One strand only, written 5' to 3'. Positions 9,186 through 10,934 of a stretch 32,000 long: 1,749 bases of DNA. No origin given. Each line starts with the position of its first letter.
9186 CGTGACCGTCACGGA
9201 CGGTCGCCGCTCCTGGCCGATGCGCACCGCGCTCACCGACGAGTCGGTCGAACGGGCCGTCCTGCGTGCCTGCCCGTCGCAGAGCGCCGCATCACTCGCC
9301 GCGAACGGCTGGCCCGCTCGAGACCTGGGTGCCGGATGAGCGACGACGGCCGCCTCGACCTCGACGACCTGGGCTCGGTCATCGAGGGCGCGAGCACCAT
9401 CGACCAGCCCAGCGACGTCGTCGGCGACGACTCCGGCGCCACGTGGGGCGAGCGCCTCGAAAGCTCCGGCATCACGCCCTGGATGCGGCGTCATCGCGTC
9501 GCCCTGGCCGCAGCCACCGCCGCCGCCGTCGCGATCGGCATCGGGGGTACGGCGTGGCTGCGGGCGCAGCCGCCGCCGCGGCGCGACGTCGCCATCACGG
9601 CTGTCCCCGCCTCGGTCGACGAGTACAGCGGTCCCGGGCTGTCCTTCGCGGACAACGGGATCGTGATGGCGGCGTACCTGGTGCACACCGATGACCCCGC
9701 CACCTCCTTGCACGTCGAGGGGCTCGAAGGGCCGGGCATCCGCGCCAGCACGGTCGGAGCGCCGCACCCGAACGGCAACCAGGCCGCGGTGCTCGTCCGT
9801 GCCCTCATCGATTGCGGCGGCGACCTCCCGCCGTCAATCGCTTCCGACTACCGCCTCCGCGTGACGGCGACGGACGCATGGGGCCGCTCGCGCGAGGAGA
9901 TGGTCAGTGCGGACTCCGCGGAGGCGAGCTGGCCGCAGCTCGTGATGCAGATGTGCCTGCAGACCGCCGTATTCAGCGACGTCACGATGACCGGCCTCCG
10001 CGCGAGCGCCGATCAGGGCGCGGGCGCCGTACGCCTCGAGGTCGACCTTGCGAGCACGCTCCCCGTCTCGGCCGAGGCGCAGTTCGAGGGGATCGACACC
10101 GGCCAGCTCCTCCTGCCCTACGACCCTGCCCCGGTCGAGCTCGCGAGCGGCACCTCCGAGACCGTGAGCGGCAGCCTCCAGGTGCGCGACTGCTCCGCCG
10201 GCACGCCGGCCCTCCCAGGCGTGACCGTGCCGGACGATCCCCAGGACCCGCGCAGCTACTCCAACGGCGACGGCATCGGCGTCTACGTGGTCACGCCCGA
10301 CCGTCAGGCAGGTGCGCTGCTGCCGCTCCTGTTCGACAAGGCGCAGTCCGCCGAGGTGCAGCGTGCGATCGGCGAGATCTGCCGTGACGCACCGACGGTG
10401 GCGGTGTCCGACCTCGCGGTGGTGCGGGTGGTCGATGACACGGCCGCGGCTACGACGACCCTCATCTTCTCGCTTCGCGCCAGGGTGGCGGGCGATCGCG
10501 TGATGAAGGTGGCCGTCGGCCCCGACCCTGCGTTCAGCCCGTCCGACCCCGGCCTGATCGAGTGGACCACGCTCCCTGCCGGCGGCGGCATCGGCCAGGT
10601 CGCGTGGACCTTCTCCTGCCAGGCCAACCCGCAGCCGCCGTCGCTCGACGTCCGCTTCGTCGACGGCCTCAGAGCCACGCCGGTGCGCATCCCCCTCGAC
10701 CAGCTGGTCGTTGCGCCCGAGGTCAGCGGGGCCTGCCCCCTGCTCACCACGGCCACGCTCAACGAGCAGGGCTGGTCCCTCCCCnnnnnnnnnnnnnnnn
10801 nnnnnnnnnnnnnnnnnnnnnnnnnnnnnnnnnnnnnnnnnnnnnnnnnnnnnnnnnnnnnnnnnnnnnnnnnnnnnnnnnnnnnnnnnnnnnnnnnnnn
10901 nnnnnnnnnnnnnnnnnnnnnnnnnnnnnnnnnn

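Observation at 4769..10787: Four tandem, diverged paralogs of an unrecognisable single-pass membrane protein with a six-cysteine ectodomain, inserted into a conserved backbone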

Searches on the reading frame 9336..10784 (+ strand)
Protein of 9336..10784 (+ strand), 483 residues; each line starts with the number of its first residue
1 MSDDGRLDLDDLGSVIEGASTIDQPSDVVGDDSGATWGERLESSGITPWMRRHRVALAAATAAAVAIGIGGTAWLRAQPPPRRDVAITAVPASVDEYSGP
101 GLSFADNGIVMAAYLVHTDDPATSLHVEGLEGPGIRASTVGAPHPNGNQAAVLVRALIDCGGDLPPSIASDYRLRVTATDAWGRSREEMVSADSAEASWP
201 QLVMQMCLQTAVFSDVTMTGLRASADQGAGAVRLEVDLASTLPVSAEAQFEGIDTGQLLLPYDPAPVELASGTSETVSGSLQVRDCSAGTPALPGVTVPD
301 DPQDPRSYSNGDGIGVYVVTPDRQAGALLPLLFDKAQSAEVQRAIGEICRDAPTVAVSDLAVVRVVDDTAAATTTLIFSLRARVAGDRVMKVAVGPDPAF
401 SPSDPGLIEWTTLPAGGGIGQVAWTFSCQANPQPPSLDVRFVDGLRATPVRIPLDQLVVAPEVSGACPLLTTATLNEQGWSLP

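Call 8: search_protein_families(library=pfam, proteins=[window:9336-10784:+], max_evalue=1)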
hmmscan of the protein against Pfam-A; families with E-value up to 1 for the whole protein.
window:9336-10784:+ (483 aa): 0 families

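Call 9: search_protein_families(library=ncbifam, proteins=[window:9336-10784:+], max_evalue=1)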
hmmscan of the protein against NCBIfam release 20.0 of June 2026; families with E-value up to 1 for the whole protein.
window:9336-10784:+ (483 aa): 1 family
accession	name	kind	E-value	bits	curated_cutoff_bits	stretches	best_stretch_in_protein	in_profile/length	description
NF052375.1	antisigma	equivalog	0.02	14.9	100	1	50-95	80-125/217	anti-sigma factor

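Call 15: find_homologous_proteins(query=window:9336-10784:+)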
Query window:9336-10784:+ (483 aa): 21 proteins with E <= 0.001 among 8000 candidates.
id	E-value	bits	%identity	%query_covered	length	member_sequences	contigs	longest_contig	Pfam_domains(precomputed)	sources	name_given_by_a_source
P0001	8.9e-295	996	93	97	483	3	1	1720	-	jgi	jgi:hypothetical protein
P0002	5.8e-218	743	70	100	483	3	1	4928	-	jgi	jgi:hypothetical protein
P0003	6.3e-208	710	67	100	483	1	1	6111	-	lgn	-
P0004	3.2e-145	503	52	99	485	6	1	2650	-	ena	-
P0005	1.4e-143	497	52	99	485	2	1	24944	-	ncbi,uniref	ncbi:hypothetical protein [Longivirga aurantiaca]|uniref:Uncharacterized protein n=1 Tax=Longivirga 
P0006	3.9e-138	479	50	99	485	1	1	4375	-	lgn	-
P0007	6.3e-137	475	48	100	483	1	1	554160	-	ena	-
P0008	2.2e-135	470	49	100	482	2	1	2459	-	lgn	-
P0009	4.7e-132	459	47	98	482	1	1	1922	-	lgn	-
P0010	5.6e-132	459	48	100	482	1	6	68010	-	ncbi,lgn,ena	ncbi:MAG: hypothetical protein AB7O74_06570 [Candidatus Nanopelagicales bacterium]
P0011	1.1e-131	458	49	100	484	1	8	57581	-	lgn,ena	-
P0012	8.2e-131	455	48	100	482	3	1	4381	-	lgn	-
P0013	9.1e-131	455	48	100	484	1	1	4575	-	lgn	-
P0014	7.8e-130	452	48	98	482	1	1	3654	-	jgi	-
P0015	4.3e-128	446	47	99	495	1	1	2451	-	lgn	-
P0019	3.8e-35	140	30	100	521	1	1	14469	-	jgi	jgi:hypothetical protein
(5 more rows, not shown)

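Call 21: find_encoding_contigs(protein=P0007, flank=10000, max_places=2)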
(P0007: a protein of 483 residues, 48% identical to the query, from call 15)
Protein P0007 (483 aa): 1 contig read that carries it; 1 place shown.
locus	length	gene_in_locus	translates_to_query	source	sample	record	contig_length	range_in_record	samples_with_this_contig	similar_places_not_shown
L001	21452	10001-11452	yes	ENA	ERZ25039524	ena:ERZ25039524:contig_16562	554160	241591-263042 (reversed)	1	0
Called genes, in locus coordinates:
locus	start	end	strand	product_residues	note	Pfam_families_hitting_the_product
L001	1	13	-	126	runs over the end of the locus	-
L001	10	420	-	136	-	-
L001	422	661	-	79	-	PF14029:DUF4244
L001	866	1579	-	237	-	PF00482:T2SSF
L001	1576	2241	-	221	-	PF00482:T2SSF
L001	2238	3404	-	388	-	PF00437:T2SSE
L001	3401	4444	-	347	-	PF26563:Rv3660c_N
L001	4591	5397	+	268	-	PF00702:Hydrolase, PF08282:Hydrolase_3 (faint), PF12710:HAD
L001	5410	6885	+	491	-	-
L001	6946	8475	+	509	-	-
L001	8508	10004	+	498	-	-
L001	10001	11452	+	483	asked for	-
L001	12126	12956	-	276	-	-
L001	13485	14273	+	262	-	PF06580:His_kinase, PF02518:HATPase_c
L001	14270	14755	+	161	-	PF00072:Response_reg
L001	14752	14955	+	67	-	-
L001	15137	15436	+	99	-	-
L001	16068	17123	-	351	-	-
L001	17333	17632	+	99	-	PF04341:DUF485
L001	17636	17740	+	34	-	-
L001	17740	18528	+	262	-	PF00474:SSF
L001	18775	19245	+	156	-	PF00474:SSF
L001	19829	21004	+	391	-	PF00501:AMP-binding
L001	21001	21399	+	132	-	PF13193:AMP-binding_C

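Call 22: find_encoding_contigs(protein=P0019, flank=10000, max_places=2)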
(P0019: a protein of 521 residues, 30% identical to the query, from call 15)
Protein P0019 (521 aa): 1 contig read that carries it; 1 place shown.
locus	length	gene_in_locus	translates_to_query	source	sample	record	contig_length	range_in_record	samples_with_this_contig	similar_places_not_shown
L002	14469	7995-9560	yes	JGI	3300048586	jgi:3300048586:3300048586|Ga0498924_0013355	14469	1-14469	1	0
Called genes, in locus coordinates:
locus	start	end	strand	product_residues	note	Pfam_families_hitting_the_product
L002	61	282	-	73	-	PF14029:DUF4244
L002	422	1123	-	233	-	PF00482:T2SSF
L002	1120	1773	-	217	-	PF00482:T2SSF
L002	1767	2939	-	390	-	PF00437:T2SSE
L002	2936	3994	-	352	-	PF26563:Rv3660c_N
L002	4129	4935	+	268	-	PF00702:Hydrolase, PF12710:HAD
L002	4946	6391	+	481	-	-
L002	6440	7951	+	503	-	-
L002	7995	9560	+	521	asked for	-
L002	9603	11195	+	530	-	-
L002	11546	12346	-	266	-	-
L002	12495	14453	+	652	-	PF16177:ACAS_N, PF00501:AMP-binding, PF13193:AMP-binding_C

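Call 24: predict_structure(alignment_id=A2)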
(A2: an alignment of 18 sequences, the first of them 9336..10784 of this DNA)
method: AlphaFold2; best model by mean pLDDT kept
length: 483 residues; sequences in the alignment: 18
mean_pLDDT: 83.6   pTM: 0.68
mean pLDDT of the five models: 83.6, 83.1, 82.1, 81.6, 80.6
residues with pLDDT >= 90: 247; 70-90: 160; 50-70: 46; < 50: 30
segments of 3 or more residues with pLDDT < 50: 1-3, 12-36
pLDDT, mean of each block of 10 residues (from residue 1): 50 44 35 49 59 71 73 73 79 82 78 92 92 92 89 91 79 93 89 80 89 92 90 95 92 90 86 94 92 92 83 94 90 96 94 91 93 93 89 84 68 93 91 90 78 94 93 92 91
secondary structure, 60 per line:
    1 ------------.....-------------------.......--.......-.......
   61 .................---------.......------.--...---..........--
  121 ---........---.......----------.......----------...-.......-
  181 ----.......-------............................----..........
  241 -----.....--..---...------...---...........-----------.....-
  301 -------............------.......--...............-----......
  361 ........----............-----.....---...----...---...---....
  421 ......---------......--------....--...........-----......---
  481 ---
elements in order: H13-17 H37-43 H46-52 H54-77 E87-93 E103-105 E109-118 E124-131 E135-141 E152-158 E173-179 E185-191 H199-215 E216-226 E231-240 E246-250 E258-260 E267-269 E273-283 E295-299 E308-319 E326-332 H335-349 E355-368 E373-384 E390-394 E411-413 E417-426 E436-441 E450-453 H456-466 H472-477
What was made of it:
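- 9444..9497 (+): P4 aa 37-54: the juxtamembrane helices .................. (motif 2). Helices 37-43 and 46-52 (call 24).
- On Internal triplication (three homologous modules): The strand...C / helix...C pattern repeats in the model (call 24).
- The hydrophobic helix is about 24 residues long in the model (call 24).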

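Call 28: fold_search(model_id=the predicted structure, library=pdb)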
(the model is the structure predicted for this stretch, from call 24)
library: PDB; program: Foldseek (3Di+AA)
matches with E <= 10: 1460; with E <= 0.001: 41
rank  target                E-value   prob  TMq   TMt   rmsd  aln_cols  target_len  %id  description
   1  3s3j_A                2.0e-05  0.99  0.15  0.12  18.1       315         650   11  Transglutaminase 2 in complex with a novel inhibitor (released 2012-06-06)
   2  7sqc_F1               2.9e-05  0.99  0.18  0.18  20.4       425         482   10  Ciliary C1 central pair apparatus isolated from Chlamydomonas reinhardtii (released 2022-04-13)
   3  2e9w_A                2.9e-05  0.89  0.12  0.13  19.9       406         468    9  Crystal structure of the extracellular domain of Kit in complex with stem cell factor (SCF) (released 2007-08-07)
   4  9ijj_C                3.7e-05  0.99  0.18  0.11  16.8       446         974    8  In situ structure of the central apparatus in mouse sperm axoneme. (released 2025-06-04)
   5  9ijj_E                3.9e-05  0.99  0.17  0.17  17.0       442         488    9  In situ structure of the central apparatus in mouse sperm axoneme. (released 2025-06-04)
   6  7sqc_O0               3.9e-05  0.98  0.16  0.09  22.2       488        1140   11  Ciliary C1 central pair apparatus isolated from Chlamydomonas reinhardtii (released 2022-04-13)
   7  7sqc_T3               4.1e-05  0.95  0.13  0.19  18.3       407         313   11  Ciliary C1 central pair apparatus isolated from Chlamydomonas reinhardtii (released 2022-04-13)
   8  6a8p_B                7.3e-05  0.99  0.15  0.12  19.2       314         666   11  Transglutaminase 2 mutant G224V in complex with GTP (released 2018-09-26)
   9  5mxa_A                8.5e-05  0.92  0.14  0.20  19.2       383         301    9  Structure of unbound Interleukin-23 (released 2017-12-20)
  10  6cxh_A                1.0e-04  0.99  0.15  0.18  25.1       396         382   11  Crystal structure of particulate methane monooxygenase from Methylomicrobium alcaliphilum 20Z (released 2018-05-16)
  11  9ijj_4I               1.1e-04  0.96  0.15  0.04  20.8       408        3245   12  In situ structure of the central apparatus in mouse sperm axoneme. (released 2025-06-04)
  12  5mhl_A                1.4e-04  0.99  0.17  0.13  15.8       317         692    9  FXIIIa in complex with the inhibitor Mi0621 (released 2017-12-20)
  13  2y25_A                1.4e-04  0.90  0.14  0.19  16.8       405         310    8  Crystal structure of the myomesin domains My11-My13 (released 2011-12-21)
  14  7n61_1B               1.4e-04  0.63  0.12  0.10  26.1       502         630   12  structure of C2 projections and MIPs (released 2022-05-18)
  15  7sqc_T1               1.5e-04  0.85  0.13  0.12  20.3       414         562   10  Ciliary C1 central pair apparatus isolated from Chlamydomonas reinhardtii (released 2022-04-13)
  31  9ijj_4G               4.5e-04  0.87  0.18  0.04  20.8       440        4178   10  In situ structure of the central apparatus in mouse sperm axoneme. (released 2025-06-04)
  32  9ijj_4H               4.5e-04  0.75  0.16  0.03  25.7       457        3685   10  In situ structure of the central apparatus in mouse sperm axoneme. (released 2025-06-04)
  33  9gy2_B                4.8e-04  0.97  0.12  0.10  16.3       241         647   13  Non-Hemolytic Phospholipase C (PLC N) (released 2025-10-15)
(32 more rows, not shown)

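Call 29: find_encoding_contigs(protein=P0005, flank=10000, max_places=2)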
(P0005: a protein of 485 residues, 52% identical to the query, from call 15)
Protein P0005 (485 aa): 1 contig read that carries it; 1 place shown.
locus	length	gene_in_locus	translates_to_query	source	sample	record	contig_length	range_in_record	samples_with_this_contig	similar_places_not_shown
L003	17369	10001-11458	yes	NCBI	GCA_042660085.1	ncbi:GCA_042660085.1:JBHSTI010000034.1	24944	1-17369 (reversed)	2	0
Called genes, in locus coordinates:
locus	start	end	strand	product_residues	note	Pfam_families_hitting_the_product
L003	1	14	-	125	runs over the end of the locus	-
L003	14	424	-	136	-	-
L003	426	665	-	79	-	PF14029:DUF4244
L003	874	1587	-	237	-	PF00482:T2SSF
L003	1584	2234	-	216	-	PF00482:T2SSF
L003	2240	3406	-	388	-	PF00437:T2SSE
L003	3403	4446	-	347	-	PF26563:Rv3660c_N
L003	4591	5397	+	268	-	PF00702:Hydrolase, PF08282:Hydrolase_3 (faint), PF12710:HAD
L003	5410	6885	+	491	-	-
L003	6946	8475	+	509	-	-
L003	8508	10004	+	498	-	-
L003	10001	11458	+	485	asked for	-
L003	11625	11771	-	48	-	-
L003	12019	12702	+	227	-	PF13489:Methyltransf_23, PF08241:Methyltransf_11, PF08242:Methyltransf_12, PF13649:Methyltransf_25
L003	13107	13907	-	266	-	-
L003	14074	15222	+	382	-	PF06580:His_kinase, PF02518:HATPase_c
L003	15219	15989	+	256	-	PF00072:Response_reg, PF04397:LytTR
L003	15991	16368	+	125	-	-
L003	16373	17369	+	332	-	PF00474:SSF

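Call 30: search_protein_representatives(alignment_id=A2)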
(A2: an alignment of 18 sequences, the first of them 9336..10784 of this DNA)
Query: 18 sequences, 482 profile positions. Proteins with E-value up to 0.001 (for the whole library): 308; up to 1e-10: 235; up to 1e-30: 112. The best 150 are listed.
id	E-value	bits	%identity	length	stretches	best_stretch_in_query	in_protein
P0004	3.1e-199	679.3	-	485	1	3-482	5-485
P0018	2.3e-149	514.8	-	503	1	2-480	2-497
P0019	3.4e-138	477.9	-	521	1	2-482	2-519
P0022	1.9e-129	449.1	-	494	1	2-479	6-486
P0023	4.6e-111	388.5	-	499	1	1-480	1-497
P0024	8.7e-111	387.6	-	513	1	3-479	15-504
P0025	1.3e-106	373.8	-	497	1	1-480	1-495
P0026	1.0e-105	370.9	-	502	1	3-481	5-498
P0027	2.4e-99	349.8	-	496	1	2-481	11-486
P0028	1.8e-98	347.0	-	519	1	1-482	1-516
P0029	2.1e-96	340.2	-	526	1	2-480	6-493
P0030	3.5e-96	339.4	-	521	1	1-480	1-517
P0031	1.8e-90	320.5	-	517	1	2-480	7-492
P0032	2.1e-90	320.3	-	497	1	2-479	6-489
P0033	3.1e-90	319.8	-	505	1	2-482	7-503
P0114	1.4e-34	136.3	-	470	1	6-482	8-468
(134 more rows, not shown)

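Call 33: find_related_loci(query=A2, collection=genome_contigs, flank=10000)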
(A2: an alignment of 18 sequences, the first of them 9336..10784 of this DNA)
Query A2 (483 aa) in genome_contigs; peptide patterns used: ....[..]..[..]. (x = any residue, [..] = any of these).
597 stretches matched a pattern (row limit reached: there are more); 18 encode a relative of the query (tblastn E <= 1e-3); 16 distinct loci.
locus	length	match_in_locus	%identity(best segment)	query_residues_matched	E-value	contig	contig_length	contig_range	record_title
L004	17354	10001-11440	52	4-483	1e-148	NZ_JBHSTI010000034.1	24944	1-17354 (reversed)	Longivirga aurantiaca strain CGMCC 4.7317 GCM70027017_5, whole genome shotgun sequence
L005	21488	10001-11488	31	4-483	1e-45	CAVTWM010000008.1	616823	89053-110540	MAG: uncultured Actinomycetes bacterium isolate MFD04651.bin.2.153 genome assembly, contig: contig_3686, whole genome sh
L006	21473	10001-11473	30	4-480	2e-44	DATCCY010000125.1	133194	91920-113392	MAG TPA_asm: Candidatus Nanopelagicales bacterium isolate SMAG_U7711 k141_281134, whole genome shotgun sequence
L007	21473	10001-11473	28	4-482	1e-37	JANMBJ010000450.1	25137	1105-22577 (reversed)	MAG: Candidatus Nanopelagicales bacterium isolate OTE_1_metabat_352 OTE_1_k141_1840698, whole genome shotgun sequence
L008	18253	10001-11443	48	1-482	4e-133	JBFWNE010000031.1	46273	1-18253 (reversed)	MAG: Candidatus Nanopelagicales bacterium isolate CA_2019_TPBF_105 NODE_4940_length_46273_cov_7.911867_TPBF, whole genom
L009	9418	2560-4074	32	1-481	1e-34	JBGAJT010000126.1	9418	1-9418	MAG: Candidatus Nanopelagicales bacterium isolate MAG_MBR_AS.51 MBRAS-51_NODE_126_length_9418_cov_4.683439, whole genome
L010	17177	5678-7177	27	4-482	2e-32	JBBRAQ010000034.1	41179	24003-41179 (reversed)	MAG: Candidatus Nanopelagicales bacterium isolate Co_metawrap_2304 Cmw_2304_k141_19070148_length_41179_cov_17.9983, whol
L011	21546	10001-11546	42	1-483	1e-31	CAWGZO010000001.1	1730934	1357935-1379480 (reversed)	MAG: uncultured Actinomycetota bacterium isolate MFD09730.bin.2.34 genome assembly, contig: contig_10792, whole genome s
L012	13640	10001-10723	40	1-242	1e-29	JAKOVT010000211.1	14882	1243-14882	MAG: Actinomycetes bacterium isolate JPNG_maxbin.064 k201_409177, whole genome shotgun sequence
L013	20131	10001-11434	30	1-481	2e-32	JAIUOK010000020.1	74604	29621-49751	MAG: Actinomycetota bacterium isolate NANO1 spades-bin.50~NODE_942_length_74604_cov_1.46143, whole genome shotgun sequen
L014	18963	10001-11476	28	4-481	1e-32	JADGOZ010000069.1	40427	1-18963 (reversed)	MAG: Candidatus Nanopelagicales bacterium isolate Chersky_517 k127_3945471, whole genome shotgun sequence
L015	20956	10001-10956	48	4-322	6e-24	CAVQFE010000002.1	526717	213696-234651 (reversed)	MAG: uncultured Actinomycetota bacterium isolate MFD05942.bin.2.255 genome assembly, contig: contig_1819, whole genome s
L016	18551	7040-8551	28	4-481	2e-29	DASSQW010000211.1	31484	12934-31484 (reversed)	MAG TPA_asm: Candidatus Nanopelagicales bacterium isolate SMAG_U473 k141_2289427, whole genome shotgun sequence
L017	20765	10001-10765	31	1-242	2e-16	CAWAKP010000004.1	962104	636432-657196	MAG: uncultured Actinomycetota bacterium isolate MFD02134.bin.1.261 genome assembly, contig: contig_21809, whole genome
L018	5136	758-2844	38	1-190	7e-16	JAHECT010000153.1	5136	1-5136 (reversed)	MAG: Micrococcales bacterium isolate Ww176 NODE_50972_length_5136_cov_5.839681, whole genome shotgun sequence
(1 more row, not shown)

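Call 41: search_solved_structures(query=A3, max_evalue=10)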
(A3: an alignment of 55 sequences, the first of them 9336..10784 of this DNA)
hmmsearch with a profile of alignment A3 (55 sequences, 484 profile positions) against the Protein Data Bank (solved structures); distinct sequences matched with E-value up to 10: 5.
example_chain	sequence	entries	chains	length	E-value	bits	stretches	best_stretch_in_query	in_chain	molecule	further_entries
3k6f_A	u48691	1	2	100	0.26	13.3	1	173-198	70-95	T-cadherin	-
3k5r_A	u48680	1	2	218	0.67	11.9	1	173-198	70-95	Cadherin 13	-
3k6d_A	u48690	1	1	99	0.91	11.4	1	174-198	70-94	T-cadherin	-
2zuk_A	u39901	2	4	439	4.8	9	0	36-82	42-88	Alpha-amino-epsilon-caprolactam racemase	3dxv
3dxw_A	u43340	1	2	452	5.2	8.9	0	36-82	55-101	Alpha-amino-epsilon-caprolactam racemase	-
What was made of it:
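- On Proteins with a solved structure (PDB, sequence level): The best E-value is 0.26, a 26-residue stretch of T-cadherin (call 41).
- Closest known: Generic Ig-like / E-set beta-sandwich domains. Different: No match reaches significance by sequence (call 41).
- Tried and rejected: A PDB sequence profile search (call 41).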

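Call 42: search_protein_families(library=pfam, alignment_id=A3, max_evalue=0.1)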
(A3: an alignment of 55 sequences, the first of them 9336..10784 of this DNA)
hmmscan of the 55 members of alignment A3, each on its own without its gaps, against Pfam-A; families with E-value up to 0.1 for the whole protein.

A. member 1, window:9336-10784:+ (483 aa): 0 families

B. families by the number of members that match (of 55 scanned): 8 families
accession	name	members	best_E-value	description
PF08525.16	OapA_N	2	0.023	Opacity-associated protein A N-terminal motif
PF19487.4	DUF6023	1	0.0034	Family of unknown function (DUF6023)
PF04625.18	DEC-1_N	1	0.0093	DEC-1 protein, N-terminal region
PF07702.18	UTRA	1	0.03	UTRA domain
PF23038.1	KOW6_SPT51-2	1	0.03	Transcription elongation factor SPT5 homolog 1/2, KOW6 domain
PF13004.13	BACON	1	0.048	Putative binding domain, N-terminal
PF02369.22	Big_1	1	0.067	Bacterial Ig-like domain (group 1)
PF13629.12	T2SS-T3SS_pil_N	1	0.067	Pilus formation protein N terminal region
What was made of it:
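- On Tad pilus accessory proteins (RcpC/CpaB, TadE/TadF/TadG pseudopilins): No such hit appears in the four proteins or in 55 relatives (calls 8, 42).
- On PilN/PilO-type alignment proteins: Feature (b) is not met: no Pfam hit (calls 8, 42).
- Closest known: PilN/PilO. Different: There is no sequence similarity (calls 8, 42).
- Closest known: Mce-associated membrane proteins. Different: No Pfam family of any kind matches this family (calls 8, 42).
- There is no Pfam match to PilN, PilO, RcpC/CpaB or TadE/F/G (calls 8, 42).
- Tried and rejected: A Pfam scan of 55 relatives (call 42).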
